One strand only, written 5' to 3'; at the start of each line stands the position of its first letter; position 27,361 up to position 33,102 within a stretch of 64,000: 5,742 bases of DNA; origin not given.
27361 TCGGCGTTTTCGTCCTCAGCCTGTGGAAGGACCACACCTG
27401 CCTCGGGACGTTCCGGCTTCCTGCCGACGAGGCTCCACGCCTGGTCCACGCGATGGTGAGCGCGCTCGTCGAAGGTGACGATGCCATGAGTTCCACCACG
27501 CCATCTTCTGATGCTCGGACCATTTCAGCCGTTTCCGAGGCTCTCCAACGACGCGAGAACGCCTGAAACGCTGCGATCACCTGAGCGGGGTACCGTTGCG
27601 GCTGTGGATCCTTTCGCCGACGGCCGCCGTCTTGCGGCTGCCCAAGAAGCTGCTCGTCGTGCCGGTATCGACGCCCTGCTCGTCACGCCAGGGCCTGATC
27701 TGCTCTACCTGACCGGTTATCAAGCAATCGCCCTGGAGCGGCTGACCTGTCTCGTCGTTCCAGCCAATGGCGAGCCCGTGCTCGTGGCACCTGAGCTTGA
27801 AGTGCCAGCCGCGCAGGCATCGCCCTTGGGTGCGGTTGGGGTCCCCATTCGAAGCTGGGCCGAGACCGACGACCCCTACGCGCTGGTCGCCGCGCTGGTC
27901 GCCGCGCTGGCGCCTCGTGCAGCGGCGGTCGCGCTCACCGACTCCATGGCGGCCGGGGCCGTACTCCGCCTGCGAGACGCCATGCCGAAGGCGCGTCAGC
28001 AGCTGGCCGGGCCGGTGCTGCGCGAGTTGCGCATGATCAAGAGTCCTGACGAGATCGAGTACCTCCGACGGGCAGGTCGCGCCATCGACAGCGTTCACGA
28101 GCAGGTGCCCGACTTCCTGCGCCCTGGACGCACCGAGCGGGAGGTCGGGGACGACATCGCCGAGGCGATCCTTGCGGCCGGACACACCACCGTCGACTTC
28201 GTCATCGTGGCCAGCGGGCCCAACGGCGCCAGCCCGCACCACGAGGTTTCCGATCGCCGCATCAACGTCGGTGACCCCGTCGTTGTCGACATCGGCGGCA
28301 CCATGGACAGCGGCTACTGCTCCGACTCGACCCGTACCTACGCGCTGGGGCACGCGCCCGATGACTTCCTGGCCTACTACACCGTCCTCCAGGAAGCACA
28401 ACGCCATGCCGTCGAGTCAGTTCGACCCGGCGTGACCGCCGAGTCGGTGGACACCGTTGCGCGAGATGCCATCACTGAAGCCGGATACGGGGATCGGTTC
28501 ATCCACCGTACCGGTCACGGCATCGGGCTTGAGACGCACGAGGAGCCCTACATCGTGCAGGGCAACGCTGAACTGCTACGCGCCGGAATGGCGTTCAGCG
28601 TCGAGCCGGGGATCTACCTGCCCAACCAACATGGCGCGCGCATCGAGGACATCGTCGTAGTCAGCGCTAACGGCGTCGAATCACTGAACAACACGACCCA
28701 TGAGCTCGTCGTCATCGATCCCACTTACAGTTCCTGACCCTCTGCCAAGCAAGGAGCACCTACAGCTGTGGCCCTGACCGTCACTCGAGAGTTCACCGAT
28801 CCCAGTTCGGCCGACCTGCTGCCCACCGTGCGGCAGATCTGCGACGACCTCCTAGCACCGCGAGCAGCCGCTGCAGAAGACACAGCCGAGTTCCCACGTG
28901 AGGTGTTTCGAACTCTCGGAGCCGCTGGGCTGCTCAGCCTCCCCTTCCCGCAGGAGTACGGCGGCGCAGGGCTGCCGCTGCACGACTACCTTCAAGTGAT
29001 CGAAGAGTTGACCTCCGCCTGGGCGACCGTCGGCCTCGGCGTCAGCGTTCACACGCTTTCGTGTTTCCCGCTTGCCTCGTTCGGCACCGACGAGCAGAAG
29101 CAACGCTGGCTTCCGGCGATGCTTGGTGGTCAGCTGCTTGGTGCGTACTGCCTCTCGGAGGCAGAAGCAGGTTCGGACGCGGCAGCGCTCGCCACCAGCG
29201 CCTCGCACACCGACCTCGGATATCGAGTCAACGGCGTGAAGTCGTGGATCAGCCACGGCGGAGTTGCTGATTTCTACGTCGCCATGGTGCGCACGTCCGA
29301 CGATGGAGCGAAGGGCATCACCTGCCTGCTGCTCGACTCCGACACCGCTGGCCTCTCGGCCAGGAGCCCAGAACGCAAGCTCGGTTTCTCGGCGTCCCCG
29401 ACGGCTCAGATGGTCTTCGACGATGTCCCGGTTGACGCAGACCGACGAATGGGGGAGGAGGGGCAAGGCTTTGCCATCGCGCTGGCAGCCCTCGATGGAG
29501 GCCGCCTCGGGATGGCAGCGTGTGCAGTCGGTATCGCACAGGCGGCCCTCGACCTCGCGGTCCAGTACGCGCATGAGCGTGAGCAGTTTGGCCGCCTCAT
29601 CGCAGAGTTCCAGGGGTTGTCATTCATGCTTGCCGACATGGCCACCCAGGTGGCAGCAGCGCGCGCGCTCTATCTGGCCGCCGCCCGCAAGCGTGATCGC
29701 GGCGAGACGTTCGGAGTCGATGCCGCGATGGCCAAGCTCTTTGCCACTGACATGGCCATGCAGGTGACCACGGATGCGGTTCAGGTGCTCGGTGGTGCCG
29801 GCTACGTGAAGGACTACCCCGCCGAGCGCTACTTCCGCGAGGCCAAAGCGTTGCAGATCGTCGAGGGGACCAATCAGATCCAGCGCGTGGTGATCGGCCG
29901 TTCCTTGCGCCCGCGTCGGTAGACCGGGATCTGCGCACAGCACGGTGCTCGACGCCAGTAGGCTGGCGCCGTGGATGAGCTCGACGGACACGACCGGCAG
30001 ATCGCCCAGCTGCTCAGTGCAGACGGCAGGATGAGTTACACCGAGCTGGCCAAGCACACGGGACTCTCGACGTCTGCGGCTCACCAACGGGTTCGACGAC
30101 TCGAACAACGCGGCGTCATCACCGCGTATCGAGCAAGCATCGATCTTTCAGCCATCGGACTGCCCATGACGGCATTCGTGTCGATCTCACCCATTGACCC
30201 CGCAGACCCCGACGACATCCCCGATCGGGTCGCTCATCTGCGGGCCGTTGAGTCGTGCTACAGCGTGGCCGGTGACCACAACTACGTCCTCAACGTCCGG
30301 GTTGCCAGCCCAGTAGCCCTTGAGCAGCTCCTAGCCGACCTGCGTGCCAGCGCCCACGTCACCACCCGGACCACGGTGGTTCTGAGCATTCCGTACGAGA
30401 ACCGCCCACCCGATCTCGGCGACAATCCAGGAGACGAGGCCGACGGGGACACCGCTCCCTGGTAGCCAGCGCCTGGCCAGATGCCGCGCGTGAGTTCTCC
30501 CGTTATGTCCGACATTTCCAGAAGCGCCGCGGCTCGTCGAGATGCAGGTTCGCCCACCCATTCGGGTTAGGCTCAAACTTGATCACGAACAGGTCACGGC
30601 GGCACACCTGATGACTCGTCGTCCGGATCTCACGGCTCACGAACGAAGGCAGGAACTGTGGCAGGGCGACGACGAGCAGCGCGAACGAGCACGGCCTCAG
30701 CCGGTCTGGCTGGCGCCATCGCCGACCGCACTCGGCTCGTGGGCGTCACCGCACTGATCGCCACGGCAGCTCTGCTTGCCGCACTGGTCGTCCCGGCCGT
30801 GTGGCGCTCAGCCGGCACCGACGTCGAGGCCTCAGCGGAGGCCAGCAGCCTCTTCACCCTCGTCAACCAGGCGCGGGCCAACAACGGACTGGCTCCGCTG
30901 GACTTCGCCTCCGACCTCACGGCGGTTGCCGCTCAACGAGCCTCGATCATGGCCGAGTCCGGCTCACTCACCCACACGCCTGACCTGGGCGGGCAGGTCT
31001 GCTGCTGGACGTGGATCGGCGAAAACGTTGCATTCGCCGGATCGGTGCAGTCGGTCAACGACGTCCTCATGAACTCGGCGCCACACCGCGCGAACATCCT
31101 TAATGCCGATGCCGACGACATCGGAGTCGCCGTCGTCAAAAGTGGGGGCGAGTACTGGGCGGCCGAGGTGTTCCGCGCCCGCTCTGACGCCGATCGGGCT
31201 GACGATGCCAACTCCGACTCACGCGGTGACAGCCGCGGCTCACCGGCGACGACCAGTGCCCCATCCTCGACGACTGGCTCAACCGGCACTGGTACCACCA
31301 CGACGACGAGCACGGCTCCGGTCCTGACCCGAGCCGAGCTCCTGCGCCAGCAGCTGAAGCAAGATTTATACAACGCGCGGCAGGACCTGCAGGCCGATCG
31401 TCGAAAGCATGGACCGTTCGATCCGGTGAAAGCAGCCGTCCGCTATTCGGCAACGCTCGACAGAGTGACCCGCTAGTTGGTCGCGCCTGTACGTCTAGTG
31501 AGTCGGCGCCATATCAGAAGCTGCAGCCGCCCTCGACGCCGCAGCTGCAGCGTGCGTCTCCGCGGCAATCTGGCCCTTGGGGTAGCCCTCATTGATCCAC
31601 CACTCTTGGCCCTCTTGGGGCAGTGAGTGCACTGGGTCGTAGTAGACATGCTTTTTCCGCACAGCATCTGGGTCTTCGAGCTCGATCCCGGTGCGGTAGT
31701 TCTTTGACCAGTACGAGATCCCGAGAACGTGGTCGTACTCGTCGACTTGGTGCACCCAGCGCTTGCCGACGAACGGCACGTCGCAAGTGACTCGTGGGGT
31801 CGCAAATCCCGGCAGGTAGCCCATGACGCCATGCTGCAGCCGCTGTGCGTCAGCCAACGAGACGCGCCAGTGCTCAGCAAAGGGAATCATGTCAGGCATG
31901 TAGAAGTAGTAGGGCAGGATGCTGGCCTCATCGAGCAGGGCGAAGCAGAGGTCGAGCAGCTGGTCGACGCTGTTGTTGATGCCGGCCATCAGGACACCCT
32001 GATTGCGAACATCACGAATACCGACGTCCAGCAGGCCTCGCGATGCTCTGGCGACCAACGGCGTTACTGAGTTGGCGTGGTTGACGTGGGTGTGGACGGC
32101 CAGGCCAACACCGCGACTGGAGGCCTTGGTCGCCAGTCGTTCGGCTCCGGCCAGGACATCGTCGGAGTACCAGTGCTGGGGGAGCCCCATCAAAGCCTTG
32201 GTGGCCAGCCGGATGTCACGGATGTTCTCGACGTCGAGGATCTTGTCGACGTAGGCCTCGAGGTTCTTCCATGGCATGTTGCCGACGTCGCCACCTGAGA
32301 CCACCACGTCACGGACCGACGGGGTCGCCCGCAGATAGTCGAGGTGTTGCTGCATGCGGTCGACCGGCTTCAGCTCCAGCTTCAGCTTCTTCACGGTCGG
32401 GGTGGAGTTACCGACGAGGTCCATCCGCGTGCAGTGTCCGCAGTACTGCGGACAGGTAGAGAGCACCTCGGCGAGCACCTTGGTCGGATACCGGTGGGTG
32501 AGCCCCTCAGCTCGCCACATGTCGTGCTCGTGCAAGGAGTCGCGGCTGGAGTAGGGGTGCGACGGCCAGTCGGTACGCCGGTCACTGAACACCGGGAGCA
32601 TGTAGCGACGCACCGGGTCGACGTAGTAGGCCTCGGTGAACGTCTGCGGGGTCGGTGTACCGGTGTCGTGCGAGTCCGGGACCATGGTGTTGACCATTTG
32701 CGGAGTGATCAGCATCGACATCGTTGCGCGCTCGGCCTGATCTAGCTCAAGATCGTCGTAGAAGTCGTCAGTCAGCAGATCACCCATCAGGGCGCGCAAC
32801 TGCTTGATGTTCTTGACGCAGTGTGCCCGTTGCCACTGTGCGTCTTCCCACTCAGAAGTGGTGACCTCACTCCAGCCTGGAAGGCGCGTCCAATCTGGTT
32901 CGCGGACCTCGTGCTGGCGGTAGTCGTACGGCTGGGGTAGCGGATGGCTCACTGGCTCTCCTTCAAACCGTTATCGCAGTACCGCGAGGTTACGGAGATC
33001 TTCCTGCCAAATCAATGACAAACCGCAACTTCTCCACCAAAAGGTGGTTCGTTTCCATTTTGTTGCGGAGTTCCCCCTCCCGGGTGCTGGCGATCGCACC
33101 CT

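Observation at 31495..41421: Radical-SAM/B12 lysine-aminomutase gene set translationally fused to lnt-ppm1-fxsA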

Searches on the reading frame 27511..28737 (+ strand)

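Call 8: search_protein_families(library=pfam, proteins=[window:27511-28737:+])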
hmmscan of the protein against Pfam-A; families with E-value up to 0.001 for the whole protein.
window:27511-28737:+ (408 aa): 2 families
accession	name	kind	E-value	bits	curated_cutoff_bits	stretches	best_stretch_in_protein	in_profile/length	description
PF00557.29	Peptidase_M24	-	6.3e-63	212.7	23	1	183-385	1-207/208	Metallopeptidase family M24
PF01321.24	Creatinase_N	-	4.6e-16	60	22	1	40-176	1-128/128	Creatinase/Prolidase N-terminal domain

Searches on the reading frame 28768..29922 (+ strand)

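Call 8: search_protein_families(library=pfam, proteins=[window:28768-29922:+])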
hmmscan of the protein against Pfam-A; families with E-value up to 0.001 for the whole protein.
window:28768-29922:+ (384 aa): 5 families
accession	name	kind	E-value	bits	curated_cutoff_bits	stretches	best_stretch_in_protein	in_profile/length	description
PF00441.29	Acyl-CoA_dh_1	-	1.5e-47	161.9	22.4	1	232-380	1-149/150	Acyl-CoA dehydrogenase, C-terminal domain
PF02771.21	Acyl-CoA_dh_N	-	9.5e-31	106.9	22.9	1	17-121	7-112/113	Acyl-CoA dehydrogenase, N-terminal domain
PF08028.16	Acyl-CoA_dh_2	-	1e-22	81.3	22.7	1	247-369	1-133/134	Acyl-CoA dehydrogenase, C-terminal domain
PF02770.24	Acyl-CoA_dh_M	-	6.3e-22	78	33.3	1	126-220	1-97/97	Acyl-CoA dehydrogenase, middle domain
PF22924.1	ACOX_C_alpha1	-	6.3e-06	26.5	27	0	284-378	68-166/169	Acyl-CoA oxidase, C-alpha1 domain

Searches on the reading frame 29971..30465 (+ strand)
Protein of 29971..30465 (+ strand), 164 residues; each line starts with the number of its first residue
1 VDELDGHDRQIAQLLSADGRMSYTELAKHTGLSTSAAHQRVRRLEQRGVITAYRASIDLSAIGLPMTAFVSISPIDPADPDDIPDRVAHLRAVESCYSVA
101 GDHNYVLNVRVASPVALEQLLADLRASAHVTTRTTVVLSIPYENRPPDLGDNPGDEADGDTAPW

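Call 8: search_protein_families(library=pfam, proteins=[window:29971-30465:+])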
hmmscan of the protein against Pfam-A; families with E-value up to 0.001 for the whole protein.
window:29971-30465:+ (164 aa): 10 families
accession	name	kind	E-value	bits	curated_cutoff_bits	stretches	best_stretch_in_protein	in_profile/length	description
PF13404.12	HTH_AsnC-type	-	1.6e-14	53.8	27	1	4-45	1-42/42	AsnC-type helix-turn-helix domain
PF13412.12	HTH_24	-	2.9e-14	52.8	21.9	1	4-51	1-48/48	Winged helix-turn-helix DNA-binding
PF01037.27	AsnC_trans_reg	-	8.6e-12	45.2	25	1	79-139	9-72/73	Lrp/AsnC ligand binding domain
PF09339.16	HTH_IclR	-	1.6e-06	28.2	22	1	14-50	12-48/52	IclR helix-turn-helix domain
PF12802.13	MarR_2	-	6.8e-06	26.6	27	1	12-51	12-51/61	MarR family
PF08279.18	HTH_11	-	8.6e-06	26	25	1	9-49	3-44/55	HTH domain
PF24034.1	DUF7343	-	7.8e-05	22.9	27.6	1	8-54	6-52/62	Domain of unknown function (DUF7343)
PF01047.28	MarR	-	8.7e-05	22.8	24.6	1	14-53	11-50/59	MarR family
PF12840.13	HTH_20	-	0.00052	20.4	27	0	9-51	7-49/51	Helix-turn-helix domain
PF13384.12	HTH_23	-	0.00079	19.6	24.6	0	9-49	7-46/50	Homeodomain-like domain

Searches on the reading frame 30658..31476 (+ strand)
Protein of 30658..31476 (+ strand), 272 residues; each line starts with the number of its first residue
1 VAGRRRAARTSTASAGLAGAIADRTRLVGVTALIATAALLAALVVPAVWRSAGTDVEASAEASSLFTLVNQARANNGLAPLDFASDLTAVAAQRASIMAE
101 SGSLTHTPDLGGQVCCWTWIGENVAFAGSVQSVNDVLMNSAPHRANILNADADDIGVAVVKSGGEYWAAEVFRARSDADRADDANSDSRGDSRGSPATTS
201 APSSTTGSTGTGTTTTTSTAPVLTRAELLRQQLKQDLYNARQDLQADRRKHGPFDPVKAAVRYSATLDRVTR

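Call 8: search_protein_families(library=pfam, proteins=[window:30658-31476:+])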
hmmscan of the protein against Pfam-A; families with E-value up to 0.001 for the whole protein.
window:30658-31476:+ (272 aa): 1 family
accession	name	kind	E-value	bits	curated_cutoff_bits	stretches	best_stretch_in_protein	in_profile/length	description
PF00188.32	CAP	-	5.8e-13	50.2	21.1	1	67-165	2-108/117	Cysteine-rich secretory protein family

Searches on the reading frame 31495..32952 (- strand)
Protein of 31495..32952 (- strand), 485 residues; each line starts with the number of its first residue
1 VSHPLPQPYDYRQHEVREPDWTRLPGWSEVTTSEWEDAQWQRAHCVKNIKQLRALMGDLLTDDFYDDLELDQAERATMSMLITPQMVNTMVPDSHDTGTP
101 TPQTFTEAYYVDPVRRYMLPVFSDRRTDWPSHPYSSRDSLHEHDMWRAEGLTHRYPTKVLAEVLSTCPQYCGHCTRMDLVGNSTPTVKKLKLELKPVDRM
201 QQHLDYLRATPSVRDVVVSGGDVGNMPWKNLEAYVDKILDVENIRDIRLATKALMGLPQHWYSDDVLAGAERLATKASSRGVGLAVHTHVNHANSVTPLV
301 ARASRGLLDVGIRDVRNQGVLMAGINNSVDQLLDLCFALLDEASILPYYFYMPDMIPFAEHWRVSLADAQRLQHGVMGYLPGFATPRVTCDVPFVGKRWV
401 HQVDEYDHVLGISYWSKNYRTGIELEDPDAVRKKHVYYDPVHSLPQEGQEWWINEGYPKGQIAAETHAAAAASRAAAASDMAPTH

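Call 3: search_protein_families(library=pfam, proteins=[window:31495-32952:-])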
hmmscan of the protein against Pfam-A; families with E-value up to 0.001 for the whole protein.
window:31495-32952:- (485 aa): 0 families

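Call 4: search_protein_families(library=ncbifam, proteins=[window:31495-32952:-])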
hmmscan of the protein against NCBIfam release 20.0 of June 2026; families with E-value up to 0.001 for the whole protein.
window:31495-32952:- (485 aa): 6 families
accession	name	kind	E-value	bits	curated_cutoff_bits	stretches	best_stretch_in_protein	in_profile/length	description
TIGR00238.1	TIGR00238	subfamily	2.4e-46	158.2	199.2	1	25-391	4-328/331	KamA family radical SAM protein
TIGR03820.1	lys_2_3_AblA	equivalog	9.9e-43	146.4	525.4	1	30-396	2-328/417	lysine 2,3-aminomutase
TIGR03822.1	AblA_like_2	hypoth_equivalog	9.6e-35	120.1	396.25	1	111-397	46-312/321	lysine-2,3-aminomutase-like protein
TIGR04468.1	arg_2_3_am_muta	equivalog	9.9e-32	110.3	600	1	113-389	60-317/351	arginine 2,3-aminomutase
TIGR03821.1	EFP_modif_epmB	equivalog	1.1e-31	110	369.3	1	112-393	55-313/321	EF-P beta-lysylation protein EpmB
TIGR04368.1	Glu_2_3_NH3_mut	equivalog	3.2e-31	108.3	650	1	29-393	49-369/404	glutamate 2,3-aminomutase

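Call 23: search_solved_structures(query=window:31495-32952:-, show_alignments=2)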
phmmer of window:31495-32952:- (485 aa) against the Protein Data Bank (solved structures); distinct sequences matched with E-value up to 0.001: 1.
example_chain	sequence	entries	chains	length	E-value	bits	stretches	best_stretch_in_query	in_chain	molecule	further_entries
2a5h_A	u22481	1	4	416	1.2e-34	123.3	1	28-397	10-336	L-lysine 2,3-aminomutase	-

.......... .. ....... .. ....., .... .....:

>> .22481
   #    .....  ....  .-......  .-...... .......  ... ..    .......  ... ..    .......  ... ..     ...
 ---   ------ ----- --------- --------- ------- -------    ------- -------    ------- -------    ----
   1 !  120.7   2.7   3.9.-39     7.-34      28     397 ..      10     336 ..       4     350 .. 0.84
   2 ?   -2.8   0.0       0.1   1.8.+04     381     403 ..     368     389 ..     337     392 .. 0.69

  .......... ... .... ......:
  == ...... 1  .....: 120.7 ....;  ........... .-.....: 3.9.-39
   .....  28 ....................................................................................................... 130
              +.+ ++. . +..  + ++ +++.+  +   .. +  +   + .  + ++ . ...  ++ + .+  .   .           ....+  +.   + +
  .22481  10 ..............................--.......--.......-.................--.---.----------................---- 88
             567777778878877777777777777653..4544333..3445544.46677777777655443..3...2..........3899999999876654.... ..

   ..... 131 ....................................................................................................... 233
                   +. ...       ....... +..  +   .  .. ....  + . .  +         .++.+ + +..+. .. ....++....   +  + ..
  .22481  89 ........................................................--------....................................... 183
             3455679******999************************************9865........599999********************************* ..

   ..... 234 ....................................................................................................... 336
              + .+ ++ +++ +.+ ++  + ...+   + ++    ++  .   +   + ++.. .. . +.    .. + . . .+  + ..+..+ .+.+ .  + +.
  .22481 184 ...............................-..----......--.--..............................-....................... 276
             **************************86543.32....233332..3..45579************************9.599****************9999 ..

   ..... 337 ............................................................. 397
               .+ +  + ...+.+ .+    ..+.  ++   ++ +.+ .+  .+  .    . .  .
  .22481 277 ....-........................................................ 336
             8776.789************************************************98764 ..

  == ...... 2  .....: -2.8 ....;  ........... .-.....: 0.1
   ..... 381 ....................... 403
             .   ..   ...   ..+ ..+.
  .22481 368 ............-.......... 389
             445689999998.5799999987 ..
